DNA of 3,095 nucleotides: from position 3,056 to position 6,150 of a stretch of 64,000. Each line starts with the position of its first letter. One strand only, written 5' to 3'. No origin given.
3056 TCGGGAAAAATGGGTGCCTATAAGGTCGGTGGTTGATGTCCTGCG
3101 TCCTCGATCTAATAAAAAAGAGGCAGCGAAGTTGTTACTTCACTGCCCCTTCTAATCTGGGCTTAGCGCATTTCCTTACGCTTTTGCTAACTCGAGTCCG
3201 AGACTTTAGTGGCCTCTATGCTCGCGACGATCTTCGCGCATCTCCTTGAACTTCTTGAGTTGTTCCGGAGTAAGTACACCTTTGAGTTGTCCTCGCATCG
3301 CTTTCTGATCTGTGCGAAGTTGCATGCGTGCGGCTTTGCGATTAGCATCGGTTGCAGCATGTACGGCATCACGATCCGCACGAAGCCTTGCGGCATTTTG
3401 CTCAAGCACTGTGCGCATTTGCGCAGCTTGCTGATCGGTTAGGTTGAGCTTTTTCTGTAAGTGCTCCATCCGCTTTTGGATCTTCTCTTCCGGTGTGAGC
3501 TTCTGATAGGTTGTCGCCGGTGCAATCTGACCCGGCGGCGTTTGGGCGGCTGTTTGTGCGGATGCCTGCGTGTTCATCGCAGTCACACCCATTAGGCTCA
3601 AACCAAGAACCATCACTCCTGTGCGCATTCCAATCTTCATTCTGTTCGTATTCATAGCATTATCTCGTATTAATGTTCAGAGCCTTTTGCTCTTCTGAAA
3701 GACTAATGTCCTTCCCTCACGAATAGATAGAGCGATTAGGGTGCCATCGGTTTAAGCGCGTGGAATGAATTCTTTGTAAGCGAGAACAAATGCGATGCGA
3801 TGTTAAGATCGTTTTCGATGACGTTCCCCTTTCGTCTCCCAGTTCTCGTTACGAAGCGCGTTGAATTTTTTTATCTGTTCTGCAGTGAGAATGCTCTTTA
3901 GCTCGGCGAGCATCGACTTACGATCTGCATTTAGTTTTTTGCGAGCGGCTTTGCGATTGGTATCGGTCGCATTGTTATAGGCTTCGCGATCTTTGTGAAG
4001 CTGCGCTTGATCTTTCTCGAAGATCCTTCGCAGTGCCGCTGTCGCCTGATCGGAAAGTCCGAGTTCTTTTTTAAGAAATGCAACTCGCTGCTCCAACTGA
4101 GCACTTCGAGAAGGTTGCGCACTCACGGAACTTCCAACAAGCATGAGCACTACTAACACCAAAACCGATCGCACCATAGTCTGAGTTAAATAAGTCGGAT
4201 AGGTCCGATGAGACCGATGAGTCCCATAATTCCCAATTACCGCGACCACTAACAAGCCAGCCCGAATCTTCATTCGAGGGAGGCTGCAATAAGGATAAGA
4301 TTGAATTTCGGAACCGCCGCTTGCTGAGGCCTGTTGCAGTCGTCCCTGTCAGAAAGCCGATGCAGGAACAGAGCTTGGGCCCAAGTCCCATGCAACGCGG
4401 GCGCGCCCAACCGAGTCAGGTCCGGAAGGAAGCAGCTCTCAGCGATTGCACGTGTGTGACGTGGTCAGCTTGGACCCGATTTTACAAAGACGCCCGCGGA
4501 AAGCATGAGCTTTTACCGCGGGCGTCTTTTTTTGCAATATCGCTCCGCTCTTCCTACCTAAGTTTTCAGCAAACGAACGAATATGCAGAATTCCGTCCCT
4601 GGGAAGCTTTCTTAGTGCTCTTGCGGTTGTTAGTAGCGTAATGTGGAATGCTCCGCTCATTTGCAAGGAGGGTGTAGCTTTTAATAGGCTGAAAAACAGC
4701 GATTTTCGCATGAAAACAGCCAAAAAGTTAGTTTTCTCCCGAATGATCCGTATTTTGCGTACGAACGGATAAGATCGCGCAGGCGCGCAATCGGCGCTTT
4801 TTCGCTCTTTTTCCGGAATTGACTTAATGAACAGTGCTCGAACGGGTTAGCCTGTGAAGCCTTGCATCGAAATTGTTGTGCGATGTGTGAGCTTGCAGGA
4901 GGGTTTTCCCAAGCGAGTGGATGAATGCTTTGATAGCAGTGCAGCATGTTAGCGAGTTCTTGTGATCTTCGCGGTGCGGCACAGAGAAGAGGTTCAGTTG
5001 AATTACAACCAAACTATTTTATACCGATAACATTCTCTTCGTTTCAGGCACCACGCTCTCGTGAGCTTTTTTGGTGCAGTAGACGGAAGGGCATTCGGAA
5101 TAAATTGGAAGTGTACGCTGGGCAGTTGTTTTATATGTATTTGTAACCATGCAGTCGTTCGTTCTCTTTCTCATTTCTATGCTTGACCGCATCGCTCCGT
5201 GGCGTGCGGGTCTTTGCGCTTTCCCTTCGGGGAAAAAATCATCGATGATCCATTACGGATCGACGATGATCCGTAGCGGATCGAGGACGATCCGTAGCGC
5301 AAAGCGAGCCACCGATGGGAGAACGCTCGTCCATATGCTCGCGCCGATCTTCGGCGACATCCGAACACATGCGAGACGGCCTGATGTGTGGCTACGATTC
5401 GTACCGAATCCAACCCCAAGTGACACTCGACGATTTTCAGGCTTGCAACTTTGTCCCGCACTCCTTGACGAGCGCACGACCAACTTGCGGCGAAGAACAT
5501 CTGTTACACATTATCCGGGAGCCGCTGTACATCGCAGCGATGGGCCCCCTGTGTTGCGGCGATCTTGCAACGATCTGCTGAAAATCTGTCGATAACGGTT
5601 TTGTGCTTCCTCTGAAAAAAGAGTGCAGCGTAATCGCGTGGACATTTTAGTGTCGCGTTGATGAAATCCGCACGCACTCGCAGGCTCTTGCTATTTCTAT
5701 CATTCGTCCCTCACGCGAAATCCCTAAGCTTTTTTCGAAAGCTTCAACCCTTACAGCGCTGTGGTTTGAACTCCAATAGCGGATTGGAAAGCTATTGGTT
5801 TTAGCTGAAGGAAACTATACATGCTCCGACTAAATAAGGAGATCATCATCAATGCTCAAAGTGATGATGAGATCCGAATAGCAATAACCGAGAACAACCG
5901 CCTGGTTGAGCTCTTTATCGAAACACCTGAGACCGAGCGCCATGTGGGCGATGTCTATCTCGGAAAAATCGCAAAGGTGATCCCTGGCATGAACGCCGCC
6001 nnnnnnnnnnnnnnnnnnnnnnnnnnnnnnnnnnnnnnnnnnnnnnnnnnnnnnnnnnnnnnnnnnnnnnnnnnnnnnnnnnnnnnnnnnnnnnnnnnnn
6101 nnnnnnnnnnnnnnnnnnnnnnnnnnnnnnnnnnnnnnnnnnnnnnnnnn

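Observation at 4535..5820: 1.25-kb ORF-free region between ffs and the RNase E/G gene, containing 21-bp tandem repeats and several hairpins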

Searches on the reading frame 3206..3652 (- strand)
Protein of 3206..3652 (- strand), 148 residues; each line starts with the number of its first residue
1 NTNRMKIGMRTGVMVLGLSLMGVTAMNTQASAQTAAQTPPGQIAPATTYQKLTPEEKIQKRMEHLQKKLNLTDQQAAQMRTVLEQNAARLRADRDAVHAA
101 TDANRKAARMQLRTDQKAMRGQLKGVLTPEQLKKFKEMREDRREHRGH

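Call 64: search_protein_families(library=pfam, proteins=[window:3206-3652:-], max_evalue=0.01)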
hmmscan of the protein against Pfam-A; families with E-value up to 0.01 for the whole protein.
window:3206-3652:- (148 aa): 2 families
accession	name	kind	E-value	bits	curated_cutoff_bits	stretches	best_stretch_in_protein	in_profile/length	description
PF07813.17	LTXXQ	-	0.0004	21.5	24.3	1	58-137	2-98/100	LTXXQ motif family protein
PF16231.10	DUF4890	-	0.0061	17.5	29.7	0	50-143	8-91/109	Domain of unknown function (DUF4890)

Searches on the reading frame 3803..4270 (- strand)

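Call 64: search_protein_families(library=pfam, proteins=[window:3803-4270:-], max_evalue=0.01)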
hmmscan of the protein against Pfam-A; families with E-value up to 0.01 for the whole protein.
window:3803-4270:- (155 aa): 2 families
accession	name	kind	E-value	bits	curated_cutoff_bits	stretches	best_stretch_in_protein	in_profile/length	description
PF07813.17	LTXXQ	-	3.3e-05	25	24.3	1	60-139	3-99/100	LTXXQ motif family protein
PF16231.10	DUF4890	-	0.0022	19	29.7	1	92-136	65-109/109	Domain of unknown function (DUF4890)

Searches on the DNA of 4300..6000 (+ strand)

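Call 4: search_rna_families(source=window, start=4300, end=6000, threshold=evalue, max_evalue=10, show_alignments=3)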
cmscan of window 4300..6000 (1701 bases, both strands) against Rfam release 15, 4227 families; matches with E-value up to 10: 4.
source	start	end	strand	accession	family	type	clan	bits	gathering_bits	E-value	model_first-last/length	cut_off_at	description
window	4379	4478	+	RF00169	Bacteria_small_SRP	Gene;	CL00003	60.6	40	2e-12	1-97/97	no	Bacterial small signal recognition particle RNA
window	4448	4532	+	RF00506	Thr_leader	Cis-reg; leader;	-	20.5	55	0.63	1-118/118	no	Threonine operon leader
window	4608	4648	+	RF04302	mir-506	Gene; miRNA;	CL00140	15.8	84.5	9.1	1-81/81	no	mir-506 microRNA precursor family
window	5813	5898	-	RF02189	ST7-OT4_3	Gene; lncRNA;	-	12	50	6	211-302/302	no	ST7 overlapping transcript 4 conserved region 3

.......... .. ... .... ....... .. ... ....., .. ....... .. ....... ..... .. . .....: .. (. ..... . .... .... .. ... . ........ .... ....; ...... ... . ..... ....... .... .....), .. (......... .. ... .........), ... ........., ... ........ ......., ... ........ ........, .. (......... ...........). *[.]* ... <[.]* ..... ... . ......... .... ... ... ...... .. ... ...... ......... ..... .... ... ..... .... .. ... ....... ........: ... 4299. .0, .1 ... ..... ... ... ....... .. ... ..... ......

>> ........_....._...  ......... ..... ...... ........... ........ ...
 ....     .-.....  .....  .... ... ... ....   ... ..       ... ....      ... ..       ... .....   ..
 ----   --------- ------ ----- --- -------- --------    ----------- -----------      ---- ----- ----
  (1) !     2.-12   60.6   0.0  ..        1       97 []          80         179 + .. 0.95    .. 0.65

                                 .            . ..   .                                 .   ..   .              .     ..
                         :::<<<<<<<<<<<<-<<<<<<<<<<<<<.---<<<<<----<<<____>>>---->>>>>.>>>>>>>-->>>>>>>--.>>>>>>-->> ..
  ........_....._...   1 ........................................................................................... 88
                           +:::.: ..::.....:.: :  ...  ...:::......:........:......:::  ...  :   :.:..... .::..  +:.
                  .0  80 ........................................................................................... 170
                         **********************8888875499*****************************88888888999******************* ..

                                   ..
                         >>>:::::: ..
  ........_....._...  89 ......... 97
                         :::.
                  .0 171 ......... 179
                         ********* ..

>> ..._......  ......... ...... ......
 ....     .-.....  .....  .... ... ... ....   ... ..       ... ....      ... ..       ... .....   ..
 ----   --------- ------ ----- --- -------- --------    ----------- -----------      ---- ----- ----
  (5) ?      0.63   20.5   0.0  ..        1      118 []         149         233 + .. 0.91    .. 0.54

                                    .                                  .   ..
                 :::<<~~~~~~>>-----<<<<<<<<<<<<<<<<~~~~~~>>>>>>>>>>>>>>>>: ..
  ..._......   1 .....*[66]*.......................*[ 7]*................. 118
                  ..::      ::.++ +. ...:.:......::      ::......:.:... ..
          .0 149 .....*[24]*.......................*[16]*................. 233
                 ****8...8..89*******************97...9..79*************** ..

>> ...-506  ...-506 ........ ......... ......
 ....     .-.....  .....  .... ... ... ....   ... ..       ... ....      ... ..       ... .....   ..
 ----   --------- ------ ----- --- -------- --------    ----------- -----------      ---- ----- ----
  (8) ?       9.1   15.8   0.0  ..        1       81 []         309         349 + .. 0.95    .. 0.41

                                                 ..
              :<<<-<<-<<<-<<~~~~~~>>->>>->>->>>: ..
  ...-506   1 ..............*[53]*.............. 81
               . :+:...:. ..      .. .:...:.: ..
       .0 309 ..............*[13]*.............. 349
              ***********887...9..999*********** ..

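Call 89: build_rna_model(alignment_id=A2, structure=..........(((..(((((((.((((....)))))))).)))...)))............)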
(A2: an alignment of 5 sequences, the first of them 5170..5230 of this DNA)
Model R1 built from alignment A2 (5 sequences, 61 columns); structure: as given.
model positions 61; base pairs 14; branch points 0; effective number of sequences 4.37; information 0.916 bits per position. Calibrated on 0.2 Mb of random sequence (short: E-values are rough).
structure used (alignment columns):
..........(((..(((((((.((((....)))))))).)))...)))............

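Call 90: search_with_rna_model(model_id=R1, sources=[window, L001, L002, L003, L004, L005, L006, L007, L008, L009, L010, L011, L012, L013, L014, L015, L016, L017, L018, L019, L020, L021, L022, L026, L028, L036, L044, L081, L082, L161, L162, L163, L164, L166, L167, L168, L169, L170, L171, L172], max_evalue=10)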
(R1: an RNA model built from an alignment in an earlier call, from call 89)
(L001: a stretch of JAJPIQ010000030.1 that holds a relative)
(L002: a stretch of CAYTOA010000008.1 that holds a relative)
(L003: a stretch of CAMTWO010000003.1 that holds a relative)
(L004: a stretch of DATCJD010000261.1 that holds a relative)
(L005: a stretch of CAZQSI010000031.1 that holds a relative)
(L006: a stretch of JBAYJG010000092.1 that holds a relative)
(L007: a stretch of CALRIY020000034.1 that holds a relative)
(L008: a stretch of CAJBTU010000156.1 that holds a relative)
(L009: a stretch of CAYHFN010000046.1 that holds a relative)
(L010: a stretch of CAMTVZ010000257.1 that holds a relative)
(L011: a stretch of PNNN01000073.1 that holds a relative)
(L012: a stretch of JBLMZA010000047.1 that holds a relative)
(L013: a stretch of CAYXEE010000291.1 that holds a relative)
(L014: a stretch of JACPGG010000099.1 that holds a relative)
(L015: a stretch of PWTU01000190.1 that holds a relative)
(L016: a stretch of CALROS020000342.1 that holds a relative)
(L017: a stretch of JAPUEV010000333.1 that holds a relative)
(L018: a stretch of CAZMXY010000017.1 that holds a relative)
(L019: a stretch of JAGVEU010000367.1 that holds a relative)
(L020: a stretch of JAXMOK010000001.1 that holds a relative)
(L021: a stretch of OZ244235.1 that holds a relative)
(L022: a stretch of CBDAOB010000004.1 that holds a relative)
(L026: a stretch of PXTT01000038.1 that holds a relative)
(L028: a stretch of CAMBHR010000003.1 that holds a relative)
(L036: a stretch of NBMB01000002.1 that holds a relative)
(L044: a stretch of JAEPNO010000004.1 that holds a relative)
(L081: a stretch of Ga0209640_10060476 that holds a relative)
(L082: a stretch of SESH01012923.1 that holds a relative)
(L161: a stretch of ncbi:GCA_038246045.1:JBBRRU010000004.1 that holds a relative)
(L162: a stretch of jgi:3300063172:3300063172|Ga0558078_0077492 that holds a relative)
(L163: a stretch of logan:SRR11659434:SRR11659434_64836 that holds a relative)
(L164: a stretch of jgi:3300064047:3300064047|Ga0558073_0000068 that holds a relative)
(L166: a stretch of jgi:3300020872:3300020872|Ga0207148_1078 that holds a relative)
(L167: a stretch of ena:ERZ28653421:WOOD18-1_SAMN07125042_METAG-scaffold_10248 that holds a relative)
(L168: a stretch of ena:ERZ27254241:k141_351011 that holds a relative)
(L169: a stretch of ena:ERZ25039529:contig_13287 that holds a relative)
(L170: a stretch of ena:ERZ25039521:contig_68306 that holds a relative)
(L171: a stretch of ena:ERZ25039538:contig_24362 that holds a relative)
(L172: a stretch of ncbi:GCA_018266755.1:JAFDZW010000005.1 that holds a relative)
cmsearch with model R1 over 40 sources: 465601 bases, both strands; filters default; matches with E-value up to 10: 16.
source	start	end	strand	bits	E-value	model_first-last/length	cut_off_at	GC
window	5170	5230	+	80.8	3.7e-22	1-61/61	no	0.59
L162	1109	1169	+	80.8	3.7e-22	1-61/61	no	0.59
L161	5353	5413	+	78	2.8e-21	1-61/61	no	0.61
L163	4449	4509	+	74.4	3.8e-20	1-61/61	no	0.64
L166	571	631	+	74.1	4.7e-20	1-61/61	no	0.62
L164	4515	4575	+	72.7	1.3e-19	1-61/61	no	0.62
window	34621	34684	-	17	0.05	1-61/61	no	0.61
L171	2261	2322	+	16.1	0.097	1-61/61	no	0.52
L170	6175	6207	-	16.1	0.098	1-61/61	no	0.48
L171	4232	4253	-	12.9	0.95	19-40/61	no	0.91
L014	11748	11788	+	12.5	1.4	1-61/61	no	0.51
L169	1479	1533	-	12.3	1.6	1-61/61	no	0.56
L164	8076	8114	-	11.8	2.1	1-61/61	no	0.59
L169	9608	9652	-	11.3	3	1-61/61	no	0.49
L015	2696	2731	-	11.2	3.3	1-61/61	no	0.58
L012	390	460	+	9.9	8.6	1-61/61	no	0.63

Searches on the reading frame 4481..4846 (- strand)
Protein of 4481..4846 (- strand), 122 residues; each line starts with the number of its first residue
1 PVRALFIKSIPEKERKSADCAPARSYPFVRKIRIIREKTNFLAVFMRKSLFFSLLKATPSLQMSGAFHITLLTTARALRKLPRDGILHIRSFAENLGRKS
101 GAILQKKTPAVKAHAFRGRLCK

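Call 16: search_protein_families(library=pfam, max_evalue=1, proteins=[window:4481-4846:-])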
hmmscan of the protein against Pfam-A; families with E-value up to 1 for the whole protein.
window:4481-4846:- (122 aa): 0 families

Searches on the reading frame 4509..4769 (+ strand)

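Call 16: search_protein_families(library=pfam, max_evalue=1, proteins=[window:4509-4769:+])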
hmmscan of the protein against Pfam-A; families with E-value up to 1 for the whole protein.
window:4509-4769:+ (87 aa): 1 family
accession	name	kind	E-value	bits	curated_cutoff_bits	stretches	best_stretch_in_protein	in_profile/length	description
PF23089.2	ELAPOR1_C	-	0.085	13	27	1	45-57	19-31/37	ELAPOR1-like, C-terminal domain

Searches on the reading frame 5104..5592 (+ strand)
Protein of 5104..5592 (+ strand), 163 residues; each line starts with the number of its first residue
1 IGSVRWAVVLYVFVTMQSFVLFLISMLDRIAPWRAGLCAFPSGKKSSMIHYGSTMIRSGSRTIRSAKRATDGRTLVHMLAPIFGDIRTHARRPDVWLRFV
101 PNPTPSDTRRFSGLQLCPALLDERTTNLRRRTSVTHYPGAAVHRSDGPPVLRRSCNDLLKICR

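Call 16: search_protein_families(library=pfam, max_evalue=1, proteins=[window:5104-5592:+])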
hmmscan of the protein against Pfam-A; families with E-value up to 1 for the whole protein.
window:5104-5592:+ (163 aa): 0 families

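Call 43: find_homologous_proteins(query=window:5149-5592:+, max_evalue=10)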
Query window:5149-5592:+ (148 aa): 5 proteins with E <= 10 among 27 candidates.
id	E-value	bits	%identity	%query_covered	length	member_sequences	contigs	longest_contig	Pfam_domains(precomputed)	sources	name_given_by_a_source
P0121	2.7e-92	324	98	100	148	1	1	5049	-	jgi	jgi:hypothetical protein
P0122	2.3e-90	318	94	100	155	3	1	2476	-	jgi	jgi:hypothetical protein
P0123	1.5e-89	315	94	100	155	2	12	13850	-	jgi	jgi:hypothetical protein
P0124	6.0e-88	310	95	100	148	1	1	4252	-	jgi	jgi:hypothetical protein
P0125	4.6e-81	288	89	100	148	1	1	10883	-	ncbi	-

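Call 71: search_protein_families(library=pfam, max_evalue=1, proteins=[window:5149-5592:+])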
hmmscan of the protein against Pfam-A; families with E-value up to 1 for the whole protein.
window:5149-5592:+ (148 aa): 0 families

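Call 76: predict_structure(alignment_id=A1)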
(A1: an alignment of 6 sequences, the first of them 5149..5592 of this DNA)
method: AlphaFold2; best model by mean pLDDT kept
length: 148 residues; sequences in the alignment: 6
mean_pLDDT: 35.1   pTM: 0.23
mean pLDDT of the five models: 35.1, 32.9, 32.6, 31.4, 29.6
residues with pLDDT >= 90: 0; 70-90: 0; 50-70: 4; < 50: 144
segments of 3 or more residues with pLDDT < 50: 1-81, 85-99, 101-148
pLDDT, mean of each block of 10 residues (from residue 1): 37 36 24 27 26 35 45 43 48 46 37 27 25 35 37
secondary structure, 60 per line:
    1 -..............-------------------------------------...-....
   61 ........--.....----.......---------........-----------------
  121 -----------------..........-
elements in order: H2-15 H57-68 H71-75 E80-86 E96-103 H140-147

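Call 78: search_protein_representatives(protein=window:5149-5592:+)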
Query: 148 residues. Proteins with E-value up to 0.001 (for the whole library): 2; up to 1e-10: 1; up to 1e-30: 1. The best 2 are listed.
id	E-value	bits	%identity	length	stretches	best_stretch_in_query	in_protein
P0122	7.3e-91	318.0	99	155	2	41-148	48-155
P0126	5.6e-05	39.4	29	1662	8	27-73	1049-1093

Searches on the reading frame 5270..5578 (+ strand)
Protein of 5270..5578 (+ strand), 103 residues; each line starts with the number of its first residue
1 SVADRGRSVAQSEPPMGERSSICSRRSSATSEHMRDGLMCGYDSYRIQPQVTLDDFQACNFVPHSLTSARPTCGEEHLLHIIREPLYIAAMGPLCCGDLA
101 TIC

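Call 16: search_protein_families(library=pfam, max_evalue=1, proteins=[window:5270-5578:+])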
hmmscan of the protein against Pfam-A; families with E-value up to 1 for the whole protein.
window:5270-5578:+ (103 aa): 1 family
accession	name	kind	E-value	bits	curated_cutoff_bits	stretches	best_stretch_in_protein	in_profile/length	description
PF12558.13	DUF3744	-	0.17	13.1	22.5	1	82-91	9-18/73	ATP-binding cassette cobalt transporter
